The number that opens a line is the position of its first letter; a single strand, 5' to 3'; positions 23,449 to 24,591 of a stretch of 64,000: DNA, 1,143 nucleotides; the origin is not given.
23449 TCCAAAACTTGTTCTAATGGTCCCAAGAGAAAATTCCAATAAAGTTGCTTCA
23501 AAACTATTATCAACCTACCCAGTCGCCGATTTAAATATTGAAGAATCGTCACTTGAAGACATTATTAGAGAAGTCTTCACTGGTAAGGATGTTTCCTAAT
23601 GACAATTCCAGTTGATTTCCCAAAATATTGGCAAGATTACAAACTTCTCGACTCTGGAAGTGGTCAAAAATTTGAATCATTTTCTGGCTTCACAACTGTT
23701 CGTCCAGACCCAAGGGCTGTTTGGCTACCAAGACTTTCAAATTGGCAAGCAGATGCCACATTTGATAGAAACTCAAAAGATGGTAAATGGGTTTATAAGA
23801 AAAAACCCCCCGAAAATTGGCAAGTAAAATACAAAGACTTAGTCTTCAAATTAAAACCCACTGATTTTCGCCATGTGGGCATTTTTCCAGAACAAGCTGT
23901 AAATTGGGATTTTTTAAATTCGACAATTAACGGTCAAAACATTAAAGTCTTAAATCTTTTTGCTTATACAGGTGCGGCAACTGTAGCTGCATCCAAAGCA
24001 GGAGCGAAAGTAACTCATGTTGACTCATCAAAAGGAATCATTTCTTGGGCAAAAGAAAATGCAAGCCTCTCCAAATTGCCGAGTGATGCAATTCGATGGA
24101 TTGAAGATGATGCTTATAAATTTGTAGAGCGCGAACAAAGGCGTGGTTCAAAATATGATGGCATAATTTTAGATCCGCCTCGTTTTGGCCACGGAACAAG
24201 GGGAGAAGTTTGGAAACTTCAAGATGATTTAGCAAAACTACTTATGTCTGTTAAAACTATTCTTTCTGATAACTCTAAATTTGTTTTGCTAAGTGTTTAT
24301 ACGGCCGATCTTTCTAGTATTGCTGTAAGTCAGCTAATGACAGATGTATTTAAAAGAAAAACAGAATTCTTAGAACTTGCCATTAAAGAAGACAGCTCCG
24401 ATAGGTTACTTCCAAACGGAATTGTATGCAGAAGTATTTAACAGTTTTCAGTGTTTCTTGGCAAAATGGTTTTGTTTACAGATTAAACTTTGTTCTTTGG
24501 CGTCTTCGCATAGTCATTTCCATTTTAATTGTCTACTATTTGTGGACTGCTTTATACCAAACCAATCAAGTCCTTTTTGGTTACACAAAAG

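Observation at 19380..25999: Tandem triplication of a two-gene ABC-2 permease module served by a single ATPase, with an rRNA-methyltransferase-like gene translationally coupled inside the operon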

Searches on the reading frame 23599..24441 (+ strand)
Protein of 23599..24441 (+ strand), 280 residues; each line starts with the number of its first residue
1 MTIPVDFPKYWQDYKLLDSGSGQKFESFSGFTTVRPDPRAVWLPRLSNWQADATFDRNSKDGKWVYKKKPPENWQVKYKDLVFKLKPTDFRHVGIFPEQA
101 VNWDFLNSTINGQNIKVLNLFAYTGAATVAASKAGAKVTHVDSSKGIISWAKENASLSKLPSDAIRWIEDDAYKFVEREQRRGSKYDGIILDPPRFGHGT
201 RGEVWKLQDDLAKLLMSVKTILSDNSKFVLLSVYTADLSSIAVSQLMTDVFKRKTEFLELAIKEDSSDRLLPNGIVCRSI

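Call 3: search_protein_families(library=pfam, proteins=[window:23599-24441:+], max_evalue=0.01)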
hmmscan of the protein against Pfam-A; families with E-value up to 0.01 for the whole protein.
window:23599-24441:+ (280 aa): 5 families
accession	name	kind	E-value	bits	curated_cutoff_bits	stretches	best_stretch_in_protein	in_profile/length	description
PF10672.15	Methyltrans_SAM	-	2.6e-13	50.3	27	1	68-227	80-233/286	S-adenosylmethionine-dependent methyltransferase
PF03602.21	Cons_hypoth95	-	1.6e-07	31.6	24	1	112-194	40-122/182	Conserved hypothetical protein 95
PF09445.16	Methyltransf_15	-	0.00081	19.4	22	1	117-217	4-104/165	RNA cap guanine-N2 methyltransferase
PF13649.12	Methyltransf_25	-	0.0023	19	27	1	117-177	1-60/97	Methyltransferase domain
PF13847.12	Methyltransf_31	-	0.0026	17.9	27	1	114-237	4-117/145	Methyltransferase domain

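Call 4: search_protein_families(library=ncbifam, proteins=[window:23599-24441:+], max_evalue=0.01)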
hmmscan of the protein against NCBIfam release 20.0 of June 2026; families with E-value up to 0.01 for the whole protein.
window:23599-24441:+ (280 aa): 15 families
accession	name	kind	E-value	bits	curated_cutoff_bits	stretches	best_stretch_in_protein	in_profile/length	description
NF008748.0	PRK11783.1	equivalog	3e-24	85.2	466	1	57-227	485-654/704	bifunctional 23S rRNA (guanine(2069)-N(7))-methyltransferase RlmK/23S rRNA (guanine(2445)-N(2))-methyltransferase RlmL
NF053718.1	23SC1962Mtase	equivalog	2e-15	56.5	575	1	70-199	170-294/383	23S rRNA (cytosine(1962)-C(5))-methyltransferase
NF011707.0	PRK15128.1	equivalog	1.9e-13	50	712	1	113-197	220-305/396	23S rRNA (cytosine(1962)-C(5))-methyltransferase RlmI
NF046099.1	RSP_2647_MTase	equivalog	1.4e-09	37.3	600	1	91-197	197-301/391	RSP_2647 family RNA methyltransferase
NF033380.1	Rlm_2499C5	equivalog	3.8e-09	35.8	650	1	43-196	152-301/391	23S rRNA (cytosine(2499)-C(5))-methyltransferase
NF009639.0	PRK13168.1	equivalog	1.4e-07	30.8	458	1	71-197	258-382/446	23S rRNA (uracil(1939)-C(5))-methyltransferase RlmD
TIGR00479.1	rumA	equivalog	7.4e-07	28.4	183.55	1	74-197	254-375/432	23S rRNA (uracil(1939)-C(5))-methyltransferase RlmD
TIGR00095.1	TIGR00095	equivalog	3.8e-06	26.7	117.5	1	113-207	52-145/194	16S rRNA (guanine(966)-N(2))-methyltransferase RsmD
TIGR03534.1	RF_mod_PrmC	equivalog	3.6e-05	23.3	199.1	1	110-194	85-165/253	peptide chain release factor N(5)-glutamine methyltransferase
NF043040.1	corrin_prot_MT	hypoth_equivalog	5.9e-05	22.6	180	1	110-181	38-108/216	corrinoid protein-associated methyltransferase CpaM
NF002910.0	PRK03522.2-3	equivalog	0.00011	21.4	558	1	114-201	235-324/383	23S rRNA (uracil(747)-C(5))-methyltransferase RlmC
TIGR01177.1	TIGR01177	hypoth_equivalog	0.00029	20.2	316.55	1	115-244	184-306/330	TIGR01177 family methyltransferase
NF011529.0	PRK14968.1-3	equivalog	0.00056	19.4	162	1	109-195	30-108/198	putative methyltransferase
TIGR00536.1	hemK_fam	subfamily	0.00064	18.9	115.5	1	113-194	112-191/286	HemK family protein methyltransferase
NF001241.0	PRK00216.1-2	equivalog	0.0015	18.2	327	1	115-167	53-106/231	demethylmenaquinone methyltransferase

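Call 10: find_encoding_contigs(protein=window:23599-24441:+, flank=10000, max_places=6)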
Protein window:23599-24441:+ (280 aa): 4 contigs read that carry it; 2 places shown.
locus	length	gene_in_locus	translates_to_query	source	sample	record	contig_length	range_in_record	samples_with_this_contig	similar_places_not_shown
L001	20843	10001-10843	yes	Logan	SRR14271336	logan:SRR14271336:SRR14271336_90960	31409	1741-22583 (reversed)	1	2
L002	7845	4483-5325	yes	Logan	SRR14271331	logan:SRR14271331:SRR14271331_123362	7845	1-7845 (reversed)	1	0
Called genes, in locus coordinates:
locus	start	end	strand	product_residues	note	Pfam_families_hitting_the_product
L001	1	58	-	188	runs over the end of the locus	PF03372:Exo_endo_phos, PF14529:Exo_endo_phos_2 (weak)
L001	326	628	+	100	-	PF00166:Cpn10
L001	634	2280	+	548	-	PF00118:Cpn60_TCP1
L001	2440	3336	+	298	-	-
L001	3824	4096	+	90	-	PF00216:Bac_DNA_binding, PF18291:HU-HIG (weak)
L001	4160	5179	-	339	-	PF01368:DHH, PF02272:DHHA1 (weak)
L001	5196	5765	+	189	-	-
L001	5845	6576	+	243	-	PF06182:ABC2_membrane_6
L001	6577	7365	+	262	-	PF06182:ABC2_membrane_6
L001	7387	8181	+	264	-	PF06182:ABC2_membrane_6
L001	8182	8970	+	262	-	PF06182:ABC2_membrane_6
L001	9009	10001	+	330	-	PF00005:ABC_tran, PF13304:AAA_21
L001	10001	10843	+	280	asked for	PF10672:Methyltrans_SAM, PF03602:Cons_hypoth95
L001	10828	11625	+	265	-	PF06182:ABC2_membrane_6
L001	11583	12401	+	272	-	PF06182:ABC2_membrane_6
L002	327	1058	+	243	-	PF06182:ABC2_membrane_6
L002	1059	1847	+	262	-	PF06182:ABC2_membrane_6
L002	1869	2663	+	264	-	PF06182:ABC2_membrane_6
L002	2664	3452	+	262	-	PF06182:ABC2_membrane_6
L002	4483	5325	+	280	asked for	PF10672:Methyltrans_SAM, PF03602:Cons_hypoth95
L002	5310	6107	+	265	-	PF06182:ABC2_membrane_6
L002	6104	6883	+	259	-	PF06182:ABC2_membrane_6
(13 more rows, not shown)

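Call 11: find_homologous_proteins(query=window:23599-24441:+, max_evalue=1e-10)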
Query window:23599-24441:+ (280 aa): 8000 proteins with E <= 1e-10 among 8000 candidates; the best 120 are listed.
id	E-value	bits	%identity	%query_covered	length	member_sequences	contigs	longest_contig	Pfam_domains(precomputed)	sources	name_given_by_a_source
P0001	2.6e-186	636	100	100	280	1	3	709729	PF10672.16,PF03602.22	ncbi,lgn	-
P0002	8.2e-145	500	77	100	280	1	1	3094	PF10672.16,PF03602.22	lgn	-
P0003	9.2e-145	499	76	100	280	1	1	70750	PF10672.16,PF03602.22,PF09445.17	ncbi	-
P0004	8.1e-142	490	76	100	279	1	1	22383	PF10672.16,PF03602.22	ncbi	-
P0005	3.5e-140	484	75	100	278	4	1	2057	PF10672.16,PF03602.22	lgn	-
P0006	7.7e-135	467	70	99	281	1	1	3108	PF10672.16,PF03602.22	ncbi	-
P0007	4.2e-133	461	71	100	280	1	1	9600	PF10672.16,PF03602.22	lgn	-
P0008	1.3e-130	453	69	100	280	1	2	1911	PF10672.16,PF03602.22,PF09445.17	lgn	-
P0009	5.3e-127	441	67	100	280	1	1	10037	PF10672.16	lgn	-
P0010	3.4e-125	435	69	99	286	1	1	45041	PF10672.16,PF03602.22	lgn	-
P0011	5.2e-125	435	65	99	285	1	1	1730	PF10672.16,PF03602.22,PF09445.17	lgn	-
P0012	1.6e-124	433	67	99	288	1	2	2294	PF10672.16,PF03602.22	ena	-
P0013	2.0e-124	433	70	99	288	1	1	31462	PF10672.16,PF09445.17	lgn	-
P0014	1.1e-123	430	67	99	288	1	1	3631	PF10672.16,PF03602.22,PF09445.17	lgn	-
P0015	2.7e-122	426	67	99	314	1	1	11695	PF10672.16,PF03602.22,PF09445.17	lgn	-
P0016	3.7e-119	415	68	99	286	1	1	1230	PF10672.16,PF03602.22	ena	-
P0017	2.5e-118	413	67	99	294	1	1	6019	PF10672.16,PF03602.22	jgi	-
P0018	7.7e-117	408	63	99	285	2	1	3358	PF10672.16,PF03602.22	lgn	-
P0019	8.2e-116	404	64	99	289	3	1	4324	PF10672.16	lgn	-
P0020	3.8e-107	376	64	95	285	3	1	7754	PF10672.16,PF03602.22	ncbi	-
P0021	6.8e-107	375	61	99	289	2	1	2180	PF10672.16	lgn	-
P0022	2.1e-106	374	60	99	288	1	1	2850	PF10672.16,PF03602.22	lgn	-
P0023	1.5e-104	367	60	99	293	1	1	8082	PF10672.16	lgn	-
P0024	3.7e-101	356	59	99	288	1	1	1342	PF10672.16,PF03602.22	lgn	-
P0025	5.1e-101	356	59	99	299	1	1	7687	PF10672.16,PF03602.22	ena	-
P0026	2.2e-100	354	57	99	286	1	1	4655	PF10672.16,PF09445.17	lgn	-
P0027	2.5e-100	354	55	99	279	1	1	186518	PF10672.16,PF03602.22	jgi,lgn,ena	-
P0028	2.7e-100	353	56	99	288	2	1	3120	PF10672.16,PF03602.22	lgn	-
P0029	4.4e-100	353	56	99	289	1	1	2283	PF10672.16,PF03602.22,PF09445.17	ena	-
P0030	2.8e-99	350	57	99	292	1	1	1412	PF10672.16,PF03602.22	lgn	-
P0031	3.4e-99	350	56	98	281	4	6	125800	PF10672.16,PF03602.22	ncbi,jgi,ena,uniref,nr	ncbi:hypothetical protein A2363_02625 [Candidatus Gottesmanbacteria bacterium RIFOXYB1_FULL_47_11]|u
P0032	3.6e-99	350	54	99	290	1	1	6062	PF10672.16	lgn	-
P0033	4.9e-99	349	57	99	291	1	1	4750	PF10672.16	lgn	-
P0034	5.1e-99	349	58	99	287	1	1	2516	PF10672.16,PF03602.22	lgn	-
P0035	5.4e-99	349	58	99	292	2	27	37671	PF10672.16,PF03602.22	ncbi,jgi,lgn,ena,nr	ncbi:MAG: hypothetical protein UU25_C0006G0007 [Microgenomates group bacterium GW2011_GWB1_40_9]|nr:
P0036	1.2e-98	348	58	99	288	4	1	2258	PF10672.16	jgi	-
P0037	1.4e-98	348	57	98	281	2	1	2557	PF10672.16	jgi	-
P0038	2.1e-98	347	57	99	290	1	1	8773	PF10672.16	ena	-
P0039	2.2e-98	347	56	99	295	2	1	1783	PF10672.16,PF03602.22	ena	-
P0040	2.3e-98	347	57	99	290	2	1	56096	PF10672.16,PF03602.22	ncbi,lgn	-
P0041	6.8e-98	346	57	99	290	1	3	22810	PF10672.16,PF03602.22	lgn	-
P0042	9.1e-98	345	56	99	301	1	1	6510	PF10672.16,PF03602.22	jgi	jgi:23S rRNA (cytosine1962-C5)-methyltransferase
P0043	1.0e-97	345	55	99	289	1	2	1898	PF10672.16,PF03602.22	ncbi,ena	-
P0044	1.4e-97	345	57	99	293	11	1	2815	PF10672.16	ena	-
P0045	1.5e-97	345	55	99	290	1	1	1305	PF10672.16,PF03602.22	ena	-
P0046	2.6e-97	344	56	98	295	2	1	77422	PF10672.16,PF03602.22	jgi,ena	-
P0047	3.7e-97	343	55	98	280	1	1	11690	PF10672.16,PF03602.22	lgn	-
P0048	4.7e-97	343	55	99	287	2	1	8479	PF10672.16,PF03602.22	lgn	-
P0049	6.5e-97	342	55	99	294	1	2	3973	PF10672.16,PF03602.22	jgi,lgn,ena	-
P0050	9.2e-97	342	55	99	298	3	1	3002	PF10672.16,PF03602.22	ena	-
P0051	1.4e-96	341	55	99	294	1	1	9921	PF10672.16,PF03602.22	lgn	-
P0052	1.5e-96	341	56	99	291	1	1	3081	PF10672.16,PF03602.22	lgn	-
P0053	1.6e-96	341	54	99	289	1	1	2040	PF10672.16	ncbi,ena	-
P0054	1.6e-96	341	56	99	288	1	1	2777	PF10672.16,PF03602.22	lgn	-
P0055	1.6e-96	341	56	99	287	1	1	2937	PF10672.16,PF03602.22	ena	-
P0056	1.7e-96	341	56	99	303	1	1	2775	PF10672.16,PF03602.22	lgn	-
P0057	2.2e-96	341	56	99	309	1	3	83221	PF10672.16,PF03602.22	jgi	jgi:23S rRNA (cytosine1962-C5)-methyltransferase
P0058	2.2e-96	341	55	99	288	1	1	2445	PF10672.16,PF03602.22,PF09445.17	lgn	-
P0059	2.5e-96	340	54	99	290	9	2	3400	PF10672.16,PF03602.22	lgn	-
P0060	3.3e-96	340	55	99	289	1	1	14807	PF10672.16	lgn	-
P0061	3.5e-96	340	54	99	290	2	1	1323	PF10672.16,PF03602.22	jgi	jgi:23S rRNA (cytosine1962-C5)-methyltransferase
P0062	3.7e-96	340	55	99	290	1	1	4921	PF10672.16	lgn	-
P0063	4.9e-96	340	56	99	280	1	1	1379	PF10672.16,PF03602.22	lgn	-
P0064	5.1e-96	339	55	99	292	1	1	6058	PF10672.16,PF03602.22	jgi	-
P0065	5.5e-96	339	55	99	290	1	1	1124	PF10672.16,PF03602.22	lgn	-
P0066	5.8e-96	339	55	99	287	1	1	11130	PF10672.16,PF03602.22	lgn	-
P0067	6.6e-96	339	55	99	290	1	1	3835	PF10672.16,PF03602.22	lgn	-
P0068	7.6e-96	339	56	99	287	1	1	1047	PF10672.16,PF03602.22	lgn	-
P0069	1.0e-95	338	55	99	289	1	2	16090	PF10672.16,PF03602.22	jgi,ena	-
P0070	1.1e-95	338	55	99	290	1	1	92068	PF10672.16,PF03602.22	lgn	-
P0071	1.2e-95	338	55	99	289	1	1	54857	PF10672.16,PF03602.22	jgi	jgi:23S rRNA (cytosine1962-C5)-methyltransferase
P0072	1.4e-95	338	54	99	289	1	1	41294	PF10672.16,PF03602.22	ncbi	-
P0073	1.5e-95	338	56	98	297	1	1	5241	PF10672.16,PF03602.22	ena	-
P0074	1.6e-95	338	56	99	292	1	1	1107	PF10672.16,PF03602.22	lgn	-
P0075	1.6e-95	338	55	99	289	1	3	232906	PF10672.16,PF03602.22,PF09445.17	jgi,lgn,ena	-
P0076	1.7e-95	338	57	99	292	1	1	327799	PF10672.16,PF03602.22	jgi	jgi:23S rRNA (cytosine1962-C5)-methyltransferase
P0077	1.9e-95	338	55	99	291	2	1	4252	PF10672.16,PF03602.22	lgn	-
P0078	2.2e-95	337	56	99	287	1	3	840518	PF10672.16,PF03602.22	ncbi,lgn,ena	-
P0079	2.2e-95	337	-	-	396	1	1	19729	PF10672.16,PF03602.22,PF26516.1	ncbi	-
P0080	2.2e-95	337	56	99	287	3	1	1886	PF10672.16,PF03602.22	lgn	-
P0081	3.3e-95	337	54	99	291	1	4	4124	PF10672.16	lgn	-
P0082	3.7e-95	337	56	96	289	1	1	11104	PF10672.16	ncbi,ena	-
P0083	3.8e-95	337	55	99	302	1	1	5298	PF10672.16,PF03602.22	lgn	-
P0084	3.8e-95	337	53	99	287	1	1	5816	PF10672.16,PF03602.22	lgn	-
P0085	4.2e-95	336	54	99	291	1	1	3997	PF10672.16,PF03602.22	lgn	-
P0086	4.6e-95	336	54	99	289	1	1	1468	PF10672.16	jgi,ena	-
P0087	5.6e-95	336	56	99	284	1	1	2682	PF10672.16,PF03602.22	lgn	-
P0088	6.0e-95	336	54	98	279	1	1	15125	PF10672.16,PF03602.22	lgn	-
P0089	6.3e-95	336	56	97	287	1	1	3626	PF10672.16,PF03602.22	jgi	-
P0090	7.0e-95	336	54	97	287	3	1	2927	PF10672.16,PF03602.22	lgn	-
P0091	7.2e-95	336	54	99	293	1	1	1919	PF10672.16,PF03602.22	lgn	-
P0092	7.3e-95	336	56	99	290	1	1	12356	PF10672.16,PF03602.22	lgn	-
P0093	8.4e-95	335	54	99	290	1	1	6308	PF10672.16,PF03602.22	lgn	-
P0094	1.4e-94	335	54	99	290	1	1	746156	PF10672.16,PF03602.22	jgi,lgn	-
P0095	1.4e-94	335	55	97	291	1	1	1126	PF10672.16,PF03602.22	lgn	-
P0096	2.0e-94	334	55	99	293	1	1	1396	PF10672.16,PF03602.22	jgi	jgi:23S rRNA (cytosine1962-C5)-methyltransferase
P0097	2.1e-94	334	54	99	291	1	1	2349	PF10672.16,PF03602.22,PF09445.17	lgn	-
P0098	2.1e-94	334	57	99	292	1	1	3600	PF10672.16,PF03602.22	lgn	-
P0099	2.3e-94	334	55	99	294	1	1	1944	PF10672.16,PF03602.22,PF09445.17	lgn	-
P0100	2.6e-94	334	55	99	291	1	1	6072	PF10672.16,PF03602.22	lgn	-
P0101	2.7e-94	334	55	97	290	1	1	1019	PF10672.16,PF03602.22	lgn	-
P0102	2.7e-94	334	53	99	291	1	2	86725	PF10672.16,PF03602.22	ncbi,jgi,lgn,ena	-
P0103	3.2e-94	334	56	99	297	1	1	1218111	PF10672.16,PF03602.22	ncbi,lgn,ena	-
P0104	3.2e-94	334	54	99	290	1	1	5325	PF10672.16,PF03602.22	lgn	-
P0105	3.8e-94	333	54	99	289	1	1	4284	PF10672.16,PF03602.22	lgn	-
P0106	5.5e-94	333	54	99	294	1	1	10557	PF10672.16,PF03602.22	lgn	-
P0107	5.7e-94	333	54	100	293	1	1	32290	PF10672.16,PF03602.22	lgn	-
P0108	6.2e-94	333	57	99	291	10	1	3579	PF10672.16,PF03602.22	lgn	-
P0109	6.4e-94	333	52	99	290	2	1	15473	PF10672.16,PF03602.22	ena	-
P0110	6.9e-94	332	54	99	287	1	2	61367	PF10672.16,PF03602.22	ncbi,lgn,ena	-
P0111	7.8e-94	332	54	99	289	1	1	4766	PF10672.16,PF03602.22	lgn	-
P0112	8.8e-94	332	55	99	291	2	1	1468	PF10672.16,PF03602.22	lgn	-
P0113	8.8e-94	332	54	100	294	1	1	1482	PF10672.16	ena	-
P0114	9.3e-94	332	53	100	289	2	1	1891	PF10672.16,PF03602.22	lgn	-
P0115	1.0e-93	332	54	99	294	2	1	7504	PF10672.16,PF03602.22,PF09445.17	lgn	-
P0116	1.2e-93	332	54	99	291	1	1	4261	PF10672.16,PF03602.22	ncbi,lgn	-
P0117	1.2e-93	332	55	99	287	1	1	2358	PF10672.16,PF03602.22,PF09445.17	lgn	-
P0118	1.3e-93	332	53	99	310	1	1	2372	PF10672.16,PF03602.22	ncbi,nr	ncbi:class I SAM-dependent methyltransferase [Patescibacteria group bacterium]|nr:class I SAM-depend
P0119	1.3e-93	332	54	99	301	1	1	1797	PF10672.16,PF03602.22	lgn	-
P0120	1.4e-93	331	53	99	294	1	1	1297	PF10672.16,PF03602.22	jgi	-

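Call 12: find_related_loci(query=window:23599-24441:+, collection=genome_contigs, flank=10000)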
Query window:23599-24441:+ (280 aa) in genome_contigs; peptide patterns used: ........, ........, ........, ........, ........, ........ (x = any residue, [..] = any of these).
600 stretches matched a pattern (row limit reached: there are more); 592 encode a relative of the query (tblastn E <= 1e-3); the best 80 are kept; 80 distinct loci.
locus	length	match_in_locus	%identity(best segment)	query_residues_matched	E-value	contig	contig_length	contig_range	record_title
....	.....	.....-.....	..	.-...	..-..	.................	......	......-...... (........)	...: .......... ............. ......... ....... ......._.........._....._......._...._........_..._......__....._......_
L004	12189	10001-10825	47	9-274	8e-83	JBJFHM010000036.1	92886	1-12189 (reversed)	MAG: Oscillospiraceae bacterium isolate PUUB61_bin.030 NODE_64_length_92886_cov_12.479010, whole genome shotgun sequence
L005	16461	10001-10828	48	11-278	2e-82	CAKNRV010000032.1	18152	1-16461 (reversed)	MAG TPA_asm: uncultured Clostridium sp. isolate ERR3414573_bin.26_metaWRAP_v1.1_MAG genome assembly, contig: NODE_4118_l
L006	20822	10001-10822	47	11-274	2e-81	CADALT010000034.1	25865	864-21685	MAG: uncultured Ruminococcus sp. isolate RUG13404 genome assembly, contig: RUG13404_asm_34, whole genome shotgun sequenc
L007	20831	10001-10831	48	11-278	4e-81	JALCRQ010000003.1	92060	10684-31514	MAG: Oscillibacter sp. isolate UW_MP_OSCL2_1 Ga0455773_000065, whole genome shotgun sequence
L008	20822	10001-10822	48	11-274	1e-80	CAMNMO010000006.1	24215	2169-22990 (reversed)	MAG: uncultured Ruminococcus sp. isolate SRR873597_bin.128_metaWRAP_v1.3_MAG genome assembly, contig: NODE.4510_length_2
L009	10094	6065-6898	47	11-278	6e-81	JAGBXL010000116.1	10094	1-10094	MAG: Clostridia bacterium isolate RGIG9535 Yak_Colon-2__c350164, whole genome shotgun sequence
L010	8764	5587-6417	48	11-278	1e-80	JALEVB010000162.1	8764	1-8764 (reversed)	MAG: Erysipelotrichaceae bacterium isolate SUG362 k141_3491952, whole genome shotgun sequence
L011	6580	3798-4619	46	11-274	1e-80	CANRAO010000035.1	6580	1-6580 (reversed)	MAG: uncultured Clostridia bacterium isolate Lapin-016__bin86 genome assembly, contig: Lapin-016__NODE_10926_length_6580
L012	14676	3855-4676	47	11-274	2e-80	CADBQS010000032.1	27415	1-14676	MAG: uncultured Ruminococcus sp. isolate RUG14215 genome assembly, contig: RUG14215_asm_32, whole genome shotgun sequenc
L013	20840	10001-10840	46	11-278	6e-80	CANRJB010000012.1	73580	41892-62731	MAG: uncultured Clostridia bacterium isolate Lapin-024__bin68 genome assembly, contig: Lapin-024__NODE_394_length_73580_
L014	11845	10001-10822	47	11-274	3e-80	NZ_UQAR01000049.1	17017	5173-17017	Uncultured Ruminococcus sp. isolate UMGS91, whole genome shotgun sequence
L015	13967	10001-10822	47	11-274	6e-80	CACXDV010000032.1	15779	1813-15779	MAG: uncultured Ruminococcus sp. isolate RUG11172 genome assembly, contig: RUG11172_asm_32, whole genome shotgun sequenc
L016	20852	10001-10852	47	3-278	2e-80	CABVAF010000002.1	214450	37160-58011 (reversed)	MAG TPA_asm: uncultured Clostridium sp. isolate MGYG-HGUT-04539 genome assembly, contig: GUT_GENOME281910_2, whole genom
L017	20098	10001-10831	48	11-278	3e-80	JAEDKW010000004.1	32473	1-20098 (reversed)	MAG: Oscillospiraceae bacterium isolate MAG224 NODE_969_length_32473_cov_33.529089, whole genome shotgun sequence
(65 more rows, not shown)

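Call 15: find_encoding_contigs(protein=P0003, flank=10000, max_places=2)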
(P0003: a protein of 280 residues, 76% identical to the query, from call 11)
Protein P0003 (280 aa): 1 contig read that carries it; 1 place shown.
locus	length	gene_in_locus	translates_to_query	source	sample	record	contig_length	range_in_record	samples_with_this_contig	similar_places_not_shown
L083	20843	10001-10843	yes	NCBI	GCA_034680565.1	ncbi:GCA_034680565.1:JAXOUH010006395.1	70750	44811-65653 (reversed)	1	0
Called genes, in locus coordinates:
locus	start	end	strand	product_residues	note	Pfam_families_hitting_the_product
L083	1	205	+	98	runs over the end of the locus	PF00166:Cpn10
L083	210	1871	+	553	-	PF00118:Cpn60_TCP1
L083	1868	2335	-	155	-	-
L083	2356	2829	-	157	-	-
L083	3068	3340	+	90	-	PF00216:Bac_DNA_binding, PF18291:HU-HIG (weak)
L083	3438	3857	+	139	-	PF00293:NUDIX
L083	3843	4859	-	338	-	PF01368:DHH, PF02272:DHHA1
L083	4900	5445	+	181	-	-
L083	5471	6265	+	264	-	PF06182:ABC2_membrane_6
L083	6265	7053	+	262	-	PF06182:ABC2_membrane_6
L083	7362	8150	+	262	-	PF06182:ABC2_membrane_6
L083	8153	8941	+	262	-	PF06182:ABC2_membrane_6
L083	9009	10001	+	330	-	PF00005:ABC_tran, PF13304:AAA_21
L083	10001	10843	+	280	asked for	PF10672:Methyltrans_SAM, PF03602:Cons_hypoth95, PF09445:Methyltransf_15 (weak)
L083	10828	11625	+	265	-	PF06182:ABC2_membrane_6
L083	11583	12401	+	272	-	PF06182:ABC2_membrane_6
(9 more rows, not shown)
